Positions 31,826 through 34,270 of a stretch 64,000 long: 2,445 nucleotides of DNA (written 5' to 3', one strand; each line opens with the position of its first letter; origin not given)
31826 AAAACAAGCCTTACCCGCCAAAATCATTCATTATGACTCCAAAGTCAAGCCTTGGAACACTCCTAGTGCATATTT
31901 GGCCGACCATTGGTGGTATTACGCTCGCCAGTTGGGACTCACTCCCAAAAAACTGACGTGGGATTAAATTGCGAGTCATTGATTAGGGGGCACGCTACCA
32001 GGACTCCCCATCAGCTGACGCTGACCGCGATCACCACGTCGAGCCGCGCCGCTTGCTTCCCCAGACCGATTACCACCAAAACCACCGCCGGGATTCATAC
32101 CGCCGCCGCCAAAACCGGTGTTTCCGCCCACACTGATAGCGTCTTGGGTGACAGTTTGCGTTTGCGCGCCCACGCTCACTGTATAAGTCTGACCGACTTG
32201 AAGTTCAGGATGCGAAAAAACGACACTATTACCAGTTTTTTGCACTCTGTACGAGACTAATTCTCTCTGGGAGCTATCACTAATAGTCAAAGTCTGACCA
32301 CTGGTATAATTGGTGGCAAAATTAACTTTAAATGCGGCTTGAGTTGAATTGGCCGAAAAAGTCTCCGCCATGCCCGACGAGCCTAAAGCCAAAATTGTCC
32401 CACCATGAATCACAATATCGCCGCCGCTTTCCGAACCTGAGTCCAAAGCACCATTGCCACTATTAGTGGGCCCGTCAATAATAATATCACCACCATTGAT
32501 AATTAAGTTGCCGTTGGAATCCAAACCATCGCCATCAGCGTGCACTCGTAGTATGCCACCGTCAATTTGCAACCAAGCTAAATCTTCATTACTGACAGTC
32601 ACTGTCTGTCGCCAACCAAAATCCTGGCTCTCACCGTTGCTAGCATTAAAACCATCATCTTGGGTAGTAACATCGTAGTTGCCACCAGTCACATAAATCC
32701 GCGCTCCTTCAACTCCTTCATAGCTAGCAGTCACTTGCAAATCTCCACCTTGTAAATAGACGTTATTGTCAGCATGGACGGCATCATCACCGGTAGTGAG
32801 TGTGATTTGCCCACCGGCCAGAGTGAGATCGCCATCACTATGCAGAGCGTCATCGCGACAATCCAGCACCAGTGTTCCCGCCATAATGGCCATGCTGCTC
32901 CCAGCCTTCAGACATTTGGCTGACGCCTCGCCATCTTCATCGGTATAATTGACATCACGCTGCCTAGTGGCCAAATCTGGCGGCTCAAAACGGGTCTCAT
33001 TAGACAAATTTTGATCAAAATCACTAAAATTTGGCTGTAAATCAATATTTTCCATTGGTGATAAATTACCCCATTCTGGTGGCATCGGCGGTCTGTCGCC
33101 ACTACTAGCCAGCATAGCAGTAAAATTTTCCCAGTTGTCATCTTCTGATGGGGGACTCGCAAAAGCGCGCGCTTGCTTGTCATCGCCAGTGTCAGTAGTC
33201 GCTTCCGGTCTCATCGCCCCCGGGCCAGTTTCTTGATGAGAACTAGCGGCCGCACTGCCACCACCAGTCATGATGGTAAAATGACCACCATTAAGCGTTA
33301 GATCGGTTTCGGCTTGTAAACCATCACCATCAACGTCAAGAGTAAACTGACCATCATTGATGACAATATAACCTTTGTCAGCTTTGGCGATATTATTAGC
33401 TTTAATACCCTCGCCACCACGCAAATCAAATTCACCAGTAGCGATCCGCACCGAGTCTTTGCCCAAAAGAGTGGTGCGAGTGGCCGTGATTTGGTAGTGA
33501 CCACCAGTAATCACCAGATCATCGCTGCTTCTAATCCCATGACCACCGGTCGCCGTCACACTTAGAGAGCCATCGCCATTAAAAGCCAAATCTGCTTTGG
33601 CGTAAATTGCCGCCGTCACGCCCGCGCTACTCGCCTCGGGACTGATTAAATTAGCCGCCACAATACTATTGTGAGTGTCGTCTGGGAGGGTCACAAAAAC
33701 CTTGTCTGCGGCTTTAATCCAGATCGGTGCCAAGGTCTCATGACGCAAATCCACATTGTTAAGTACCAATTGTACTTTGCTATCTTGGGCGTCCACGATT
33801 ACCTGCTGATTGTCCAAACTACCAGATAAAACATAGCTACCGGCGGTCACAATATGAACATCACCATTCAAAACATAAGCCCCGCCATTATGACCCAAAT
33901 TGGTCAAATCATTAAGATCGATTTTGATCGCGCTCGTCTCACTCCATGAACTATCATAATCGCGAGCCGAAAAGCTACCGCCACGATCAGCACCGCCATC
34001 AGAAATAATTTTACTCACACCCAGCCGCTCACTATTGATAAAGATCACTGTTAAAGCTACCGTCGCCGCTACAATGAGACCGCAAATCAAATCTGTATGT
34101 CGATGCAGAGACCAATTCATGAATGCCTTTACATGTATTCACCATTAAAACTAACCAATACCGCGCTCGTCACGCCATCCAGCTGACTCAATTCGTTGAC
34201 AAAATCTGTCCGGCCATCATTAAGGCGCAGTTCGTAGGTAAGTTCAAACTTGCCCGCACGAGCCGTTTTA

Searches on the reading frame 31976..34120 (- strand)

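Call 36: search_protein_families(library=pfam, proteins=[window:31976-34120:-], max_evalue=0.01)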
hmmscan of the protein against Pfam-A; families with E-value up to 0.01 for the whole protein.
window:31976-34120:- (714 aa): 1 family
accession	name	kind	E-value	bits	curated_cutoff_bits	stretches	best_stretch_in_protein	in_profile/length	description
PF14262.12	Cthe_2159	-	3e-78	263.2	25.8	3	87-300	4-216/262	Carbohydrate-binding domain-containing protein Cthe_2159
